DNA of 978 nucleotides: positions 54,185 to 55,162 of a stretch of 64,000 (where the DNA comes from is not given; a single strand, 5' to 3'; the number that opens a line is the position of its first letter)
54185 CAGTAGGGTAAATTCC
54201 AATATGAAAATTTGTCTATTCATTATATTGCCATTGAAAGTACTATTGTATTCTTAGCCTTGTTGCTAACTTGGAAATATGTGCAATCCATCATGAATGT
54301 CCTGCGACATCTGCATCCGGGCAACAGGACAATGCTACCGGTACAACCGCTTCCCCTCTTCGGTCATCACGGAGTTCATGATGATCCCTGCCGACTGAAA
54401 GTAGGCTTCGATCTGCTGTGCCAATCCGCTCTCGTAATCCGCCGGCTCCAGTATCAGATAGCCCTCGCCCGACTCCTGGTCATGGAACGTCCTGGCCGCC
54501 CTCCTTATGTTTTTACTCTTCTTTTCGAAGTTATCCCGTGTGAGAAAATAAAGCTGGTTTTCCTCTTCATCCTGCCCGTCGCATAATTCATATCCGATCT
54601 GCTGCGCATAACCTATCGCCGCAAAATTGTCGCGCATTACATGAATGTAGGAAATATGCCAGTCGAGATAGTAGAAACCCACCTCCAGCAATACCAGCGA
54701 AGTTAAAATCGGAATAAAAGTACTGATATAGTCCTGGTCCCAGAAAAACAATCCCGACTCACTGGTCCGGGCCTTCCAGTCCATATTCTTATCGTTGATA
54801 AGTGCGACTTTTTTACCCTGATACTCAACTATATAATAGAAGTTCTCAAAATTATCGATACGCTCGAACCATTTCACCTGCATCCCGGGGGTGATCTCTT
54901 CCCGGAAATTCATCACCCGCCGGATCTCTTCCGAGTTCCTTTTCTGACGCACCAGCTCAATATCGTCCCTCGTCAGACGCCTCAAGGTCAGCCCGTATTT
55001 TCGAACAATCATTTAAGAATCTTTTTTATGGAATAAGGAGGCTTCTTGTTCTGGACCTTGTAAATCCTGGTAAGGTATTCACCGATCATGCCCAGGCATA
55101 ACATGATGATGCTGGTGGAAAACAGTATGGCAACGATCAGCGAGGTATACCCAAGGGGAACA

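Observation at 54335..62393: Divergent KAS III / ACP / ketoreductase / GT2 / GNAT locus facing two tandem cobalamin-type radical SAM paralogs and an AT3 acyltransferase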

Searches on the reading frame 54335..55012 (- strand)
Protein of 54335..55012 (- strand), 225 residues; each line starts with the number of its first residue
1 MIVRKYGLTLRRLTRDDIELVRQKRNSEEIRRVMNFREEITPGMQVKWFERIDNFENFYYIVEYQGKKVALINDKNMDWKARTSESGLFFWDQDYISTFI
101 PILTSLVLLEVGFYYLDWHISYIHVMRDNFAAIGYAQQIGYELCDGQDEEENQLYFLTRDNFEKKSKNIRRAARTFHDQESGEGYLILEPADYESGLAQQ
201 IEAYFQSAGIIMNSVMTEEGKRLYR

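Call 3: search_protein_families(library=pfam, proteins=[window:54335-55012:-], max_evalue=0.01)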
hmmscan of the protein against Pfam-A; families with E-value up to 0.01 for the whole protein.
window:54335-55012:- (225 aa): 2 families
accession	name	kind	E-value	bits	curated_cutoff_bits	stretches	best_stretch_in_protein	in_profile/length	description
PF13302.13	Acetyltransf_3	-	1e-05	26.7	25.4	1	8-141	2-137/138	Acetyltransferase (GNAT) domain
PF13420.13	Acetyltransf_4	-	0.00013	22.4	24.3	1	10-144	1-137/155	Acetyltransferase (GNAT) domain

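Call 4: search_protein_families(library=ncbifam, proteins=[window:54335-55012:-], max_evalue=0.01)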
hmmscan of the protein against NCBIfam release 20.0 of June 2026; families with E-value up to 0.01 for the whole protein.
window:54335-55012:- (225 aa): 2 families
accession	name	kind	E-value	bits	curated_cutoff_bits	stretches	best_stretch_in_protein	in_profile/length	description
TIGR03585.1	PseH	equivalog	7.8e-10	39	93.1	1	10-145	3-137/156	UDP-4-amino-4,6-dideoxy-N-acetyl-beta-L-altrosamine N-acetyltransferase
NF011709.0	PRK15130.1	equivalog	0.00097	19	218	1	6-143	5-142/186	spermidine N1-acetyltransferase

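Call 26: search_solved_structures(query=window:54335-55012:-, max_evalue=0.01)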
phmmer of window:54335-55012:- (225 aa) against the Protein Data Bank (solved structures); distinct sequences matched with E-value up to 0.01: 3.
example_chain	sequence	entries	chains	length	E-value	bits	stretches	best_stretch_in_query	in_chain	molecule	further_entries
5wif_A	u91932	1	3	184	0.0017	21.1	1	8-149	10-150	Spermidine N1-acetyltransferase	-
6d72_A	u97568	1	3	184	0.0017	21.1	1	8-149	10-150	Spermidine N1-acetyltransferase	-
6cy6_A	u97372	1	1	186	0.0098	18.6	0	6-143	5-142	Spermidine N(1)-acetyltransferase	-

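Call 68: find_homologous_proteins(query=window:54335-55012:-, max_evalue=1e-10)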
Query window:54335-55012:- (225 aa): 107 proteins with E <= 1e-10 among 282 candidates.
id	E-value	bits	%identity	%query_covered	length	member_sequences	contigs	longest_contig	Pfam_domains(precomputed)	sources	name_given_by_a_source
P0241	3.8e-147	506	100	100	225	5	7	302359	PF13302.14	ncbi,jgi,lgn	-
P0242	3.9e-116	404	79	100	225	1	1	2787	PF13302.14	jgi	jgi:UDP-4-amino-4,6-dideoxy-N-acetyl-beta-L-altrosamine N-acetyltransferase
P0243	7.6e-114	397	79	98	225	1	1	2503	PF13420.14,PF13302.14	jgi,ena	-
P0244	8.7e-113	393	75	100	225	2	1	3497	PF13302.14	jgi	-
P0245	1.3e-112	393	76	100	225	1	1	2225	PF13302.14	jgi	jgi:UDP-4-amino-4,6-dideoxy-N-acetyl-beta-L-altrosamine N-acetyltransferase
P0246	1.8e-112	392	75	100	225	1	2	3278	PF13302.14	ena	-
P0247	2.1e-112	392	76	100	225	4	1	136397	PF13302.14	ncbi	-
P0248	6.2e-111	387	76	100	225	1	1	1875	PF13302.14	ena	-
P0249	6.9e-111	387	76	100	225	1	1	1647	PF13302.14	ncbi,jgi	jgi:UDP-4-amino-4,6-dideoxy-N-acetyl-beta-L-altrosamine N-acetyltransferase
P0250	2.6e-110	385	75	100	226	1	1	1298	PF13302.14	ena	-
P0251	1.1e-109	383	76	100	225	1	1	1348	PF13420.14,PF13302.14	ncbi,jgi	jgi:UDP-4-amino-4,6-dideoxy-N-acetyl-beta-L-altrosamine N-acetyltransferase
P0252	2.4e-109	382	74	100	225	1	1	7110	-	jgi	jgi:UDP-4-amino-4,6-dideoxy-N-acetyl-beta-L-altrosamine N-acetyltransferase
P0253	2.9e-109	382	76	100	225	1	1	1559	PF13302.14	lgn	-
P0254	8.4e-109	380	73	100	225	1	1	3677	PF13302.14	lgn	-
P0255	2.7e-108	379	74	100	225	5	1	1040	PF13302.14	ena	-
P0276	1.8e-93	330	64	100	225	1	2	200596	PF13302.14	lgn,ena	-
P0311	6.4e-82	292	55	100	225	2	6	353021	PF13302.14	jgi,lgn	-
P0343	2.2e-55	206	47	100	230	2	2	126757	PF13302.14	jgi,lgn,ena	-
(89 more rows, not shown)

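Call 71: find_encoding_contigs(protein=P0311, flank=10000, max_places=1)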
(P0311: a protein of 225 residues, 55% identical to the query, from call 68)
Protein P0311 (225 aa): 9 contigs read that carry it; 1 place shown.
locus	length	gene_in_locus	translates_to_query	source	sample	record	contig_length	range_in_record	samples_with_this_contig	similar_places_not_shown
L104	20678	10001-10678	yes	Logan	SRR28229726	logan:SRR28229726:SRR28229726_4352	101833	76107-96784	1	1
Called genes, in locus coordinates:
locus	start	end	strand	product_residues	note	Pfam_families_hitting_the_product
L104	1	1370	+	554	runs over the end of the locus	PF00501:AMP-binding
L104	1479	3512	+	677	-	PF08409:TMTC_DUF1736 (weak), PF13431:TPR_17 (faint), PF23914:TPR_CcmH_CycH (faint), PF13181:TPR_8 (faint), PF12895:ANAPC3 (weak), PF00515:TPR_1 (weak), PF07719:TPR_2 (weak), PF14559:TPR_19 (weak), +3 more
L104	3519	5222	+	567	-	PF00501:AMP-binding, PF23562:AMP-binding_C_3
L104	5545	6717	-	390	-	PF01757:Acyl_transf_3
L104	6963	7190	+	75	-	PF00550:PP-binding (weak)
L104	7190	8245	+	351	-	PF08545:ACP_syn_III, PF08541:ACP_syn_III_C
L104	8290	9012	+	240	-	PF00106:adh_short, PF08659:KR, PF13561:adh_short_C2, PF23441:SDR (weak)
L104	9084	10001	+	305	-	PF00535:Glycos_transf_2, PF10111:Glyco_tranf_2_2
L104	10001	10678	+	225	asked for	PF13302:Acetyltransf_3 (weak)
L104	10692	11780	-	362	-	PF00685:Sulfotransfer_1 (weak), PF13469:Sulfotransfer_3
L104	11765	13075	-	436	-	PF01943:Polysacc_synt, PF13440:Polysacc_synt_3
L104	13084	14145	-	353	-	PF00685:Sulfotransfer_1, PF13469:Sulfotransfer_3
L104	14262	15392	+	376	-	PF00155:Aminotran_1_2, PF01041:DegT_DnrJ_EryC1, PF00266:Aminotran_5 (weak)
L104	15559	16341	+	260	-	PF18962:Por_Secre_tail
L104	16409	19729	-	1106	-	PF14870:PSII_BNR (faint), PF25852:DUF6242_C (faint), PF02012:BNR (faint), PF15902:Sortilin-Vps10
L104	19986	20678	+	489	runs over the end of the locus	-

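Call 72: find_encoding_contigs(protein=P0276, flank=10000, max_places=1)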
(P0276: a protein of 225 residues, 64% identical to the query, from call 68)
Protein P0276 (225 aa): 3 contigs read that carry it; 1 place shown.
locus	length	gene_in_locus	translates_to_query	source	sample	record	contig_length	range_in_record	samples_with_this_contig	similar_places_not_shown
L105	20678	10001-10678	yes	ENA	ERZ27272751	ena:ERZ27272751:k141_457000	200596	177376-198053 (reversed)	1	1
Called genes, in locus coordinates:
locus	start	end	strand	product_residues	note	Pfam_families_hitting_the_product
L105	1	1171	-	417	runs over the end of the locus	PF07690:MFS_1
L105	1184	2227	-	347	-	PF04041:Glyco_hydro_130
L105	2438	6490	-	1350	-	PF07494:Reg_prop (faint), PF23748:Beta-prop_LRRK2 (faint), PF07495:Y_Y_Y, PF00512:HisKA (weak), PF02518:HATPase_c, PF00072:Response_reg, PF00165:HTH_AraC, PF12833:HTH_18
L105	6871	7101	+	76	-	PF00550:PP-binding (faint)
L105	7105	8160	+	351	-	PF08545:ACP_syn_III, PF08541:ACP_syn_III_C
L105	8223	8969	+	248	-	PF00106:adh_short, PF01370:Epimerase, PF08659:KR, PF13561:adh_short_C2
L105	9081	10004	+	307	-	PF00535:Glycos_transf_2, PF10111:Glyco_tranf_2_2, PF13641:Glyco_tranf_2_3 (weak)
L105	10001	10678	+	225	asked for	PF13302:Acetyltransf_3 (weak)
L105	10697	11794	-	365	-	PF00685:Sulfotransfer_1, PF13469:Sulfotransfer_3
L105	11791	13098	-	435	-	PF01943:Polysacc_synt, PF13440:Polysacc_synt_3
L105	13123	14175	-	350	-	PF00685:Sulfotransfer_1, PF13469:Sulfotransfer_3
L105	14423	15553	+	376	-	PF00155:Aminotran_1_2, PF01041:DegT_DnrJ_EryC1, PF00266:Aminotran_5 (weak)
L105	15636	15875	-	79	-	PF07308:DUF1456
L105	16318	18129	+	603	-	PF19408:PKD_6, PF18962:Por_Secre_tail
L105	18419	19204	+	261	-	PF13585:CHU_C (weak), PF18962:Por_Secre_tail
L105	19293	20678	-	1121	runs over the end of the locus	PF14870:PSII_BNR (faint), PF02012:BNR (faint), PF15902:Sortilin-Vps10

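Call 73: find_encoding_contigs(protein=P0343, flank=10000, max_places=1)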
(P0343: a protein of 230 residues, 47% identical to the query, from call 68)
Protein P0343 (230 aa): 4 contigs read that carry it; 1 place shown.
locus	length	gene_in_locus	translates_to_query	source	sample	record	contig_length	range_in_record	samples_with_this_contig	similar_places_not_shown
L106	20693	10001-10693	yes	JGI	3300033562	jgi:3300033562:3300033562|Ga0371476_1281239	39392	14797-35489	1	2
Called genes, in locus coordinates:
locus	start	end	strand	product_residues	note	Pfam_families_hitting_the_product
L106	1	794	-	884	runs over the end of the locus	PF13573:SprB (weak), PF18962:Por_Secre_tail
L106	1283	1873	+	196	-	PF03167:UDG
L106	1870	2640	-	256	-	PF08032:SpoU_sub_bind, PF00588:SpoU_methylase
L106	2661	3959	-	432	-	PF20094:GWxTD_dom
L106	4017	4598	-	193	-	PF13302:Acetyltransf_3, PF13420:Acetyltransf_4, PF00583:Acetyltransf_1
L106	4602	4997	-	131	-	PF09413:DUF2007 (weak)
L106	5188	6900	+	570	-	PF00501:AMP-binding, PF23562:AMP-binding_C_3 (weak)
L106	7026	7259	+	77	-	PF00550:PP-binding (weak)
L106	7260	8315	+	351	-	PF08545:ACP_syn_III, PF08541:ACP_syn_III_C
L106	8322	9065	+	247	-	PF00106:adh_short, PF01370:Epimerase (weak), PF08659:KR, PF13561:adh_short_C2, PF23441:SDR (weak)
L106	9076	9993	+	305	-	PF00535:Glycos_transf_2, PF10111:Glyco_tranf_2_2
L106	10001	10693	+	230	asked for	PF13302:Acetyltransf_3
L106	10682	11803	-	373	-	PF00685:Sulfotransfer_1 (weak), PF13469:Sulfotransfer_3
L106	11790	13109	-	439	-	PF01943:Polysacc_synt, PF03023:MurJ (weak)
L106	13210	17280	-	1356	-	PF01483:P_proprotein (faint), PF13573:SprB, PF00801:PKD (weak), PF18911:PKD_4, PF13585:CHU_C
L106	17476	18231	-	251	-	PF01066:CDP-OH_P_transf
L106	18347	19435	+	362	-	PF19572:PorV (weak)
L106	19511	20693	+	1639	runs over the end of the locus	PF01364:Peptidase_C25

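Call 76: predict_structure(alignment_id=A3)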
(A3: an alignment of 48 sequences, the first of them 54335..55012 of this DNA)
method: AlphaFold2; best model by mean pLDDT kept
length: 225 residues; sequences in the alignment: 48
mean_pLDDT: 94.0   pTM: 0.89
mean pLDDT of the five models: 94.0, 93.7, 93.6, 93.3, 92.5
residues with pLDDT >= 90: 198; 70-90: 27; 50-70: 0; < 50: 0
segments of 3 or more residues with pLDDT < 50: none
pLDDT, mean of each block of 10 residues (from residue 1): 96 97 90 84 97 96 96 96 94 89 95 94 94 92 97 97 95 91 94 95 94 95 94
secondary structure, 60 per line:
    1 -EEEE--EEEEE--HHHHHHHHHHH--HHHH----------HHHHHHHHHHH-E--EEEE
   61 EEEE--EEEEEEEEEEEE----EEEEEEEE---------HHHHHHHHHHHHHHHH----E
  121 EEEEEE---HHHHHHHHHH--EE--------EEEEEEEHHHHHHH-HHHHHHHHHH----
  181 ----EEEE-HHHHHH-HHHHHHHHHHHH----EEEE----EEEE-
elements in order: E2-5 E8-12 H15-25 H28-31 H42-52 E57-64 E67-78 E83-90 H100-115 E120-126 H130-139 E152-158 H159-165 H167-176 E185-188 H190-195 H197-208 E213-216 E221-224

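Call 78: fold_search(model_id=the predicted structure, library=pdb)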
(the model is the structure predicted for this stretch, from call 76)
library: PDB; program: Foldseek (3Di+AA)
matches with E <= 10: 1207; with E <= 0.001: 505
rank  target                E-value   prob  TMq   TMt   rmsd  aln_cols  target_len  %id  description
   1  4ri1_B                3.7e-12  1.00  0.60  0.75   4.0       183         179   15  Crystal structure of Helicobacter pylori pseudaminic acid biosynthesis N -acetyltransferase PseH complex with acetyl-c (released 2015-04-01)
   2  4ri1_A                4.4e-12  1.00  0.59  0.73   4.0       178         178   17  Crystal structure of Helicobacter pylori pseudaminic acid biosynthesis N -acetyltransferase PseH complex with acetyl-c (released 2015-04-01)
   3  4ri1_C                8.2e-12  1.00  0.58  0.73   4.0       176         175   17  Crystal structure of Helicobacter pylori pseudaminic acid biosynthesis N -acetyltransferase PseH complex with acetyl-c (released 2015-04-01)
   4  6d72_C                4.1e-11  1.00  0.56  0.70   3.5       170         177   19  Crystal structure of spermidine/spermine N-acetyltransferase SpeG from Yersinia pestis in complex with calcium ions. (released 2018-05-16)
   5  6vfn_A                9.2e-11  1.00  0.60  0.79   3.2       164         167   19  Crystal structure of SpeG allosteric polyamine acetyltransferase from Bacillus thuringiensis in complex with spermine (released 2020-02-19)
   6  6d72_B                1.1e-10  1.00  0.57  0.71   3.8       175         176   20  Crystal structure of spermidine/spermine N-acetyltransferase SpeG from Yersinia pestis in complex with calcium ions. (released 2018-05-16)
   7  6cy6                  1.7e-10  1.00  0.56  0.73   4.8       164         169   17  Crystal structure of spermidine/spermine N-acetyltransferase SpeG from Escherichia coli in complex with tris(hydroxymeth (released 2018-04-18)
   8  5wif_B                1.7e-10  1.00  0.54  0.69   4.1       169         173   17  Crystal structure of spermidine/spermine N-acetyltransferase SpeG from Yersinia pestis (released 2017-08-02)
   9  5kta                  2.0e-10  1.00  0.62  0.77   3.4       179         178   16  Apo FdhC- a nucleotide-linked sugar GNAT (released 2016-07-27)
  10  5wif_C                2.0e-10  1.00  0.53  0.67   4.8       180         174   17  Crystal structure of spermidine/spermine N-acetyltransferase SpeG from Yersinia pestis (released 2017-08-02)
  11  2vzz_A                2.2e-10  1.00  0.59  0.63   4.0       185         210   16  Crystal structure of Rv0802c from Mycobacterium tuberculosis in Complex with Succinyl-CoA (released 2009-04-07)
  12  7kwq_C                2.5e-10  1.00  0.55  0.71   4.0       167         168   17  Spermidine N-acetyltransferase SpeG R149-K152 chimera from Vibrio cholerae and hSSAT (released 2020-12-16)
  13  6vfm_A                2.6e-10  1.00  0.56  0.74   4.3       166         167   18  Crystal structure of SpeG allosteric polyamine acetyltransferase from Bacillus thuringiensis (released 2020-02-19)
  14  4mj8_B                3.2e-10  1.00  0.61  0.79   2.5       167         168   18  Crystal structure of spermidine N-acetyltransferase from Vibrio cholerae in complex with polyamine (released 2013-09-25)
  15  6e1x_C                3.2e-10  1.00  0.59  0.74   3.3       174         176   19  Crystal structure of product-bound complex of spermidine/spermine N-acetyltransferase SpeG (released 2019-07-10)
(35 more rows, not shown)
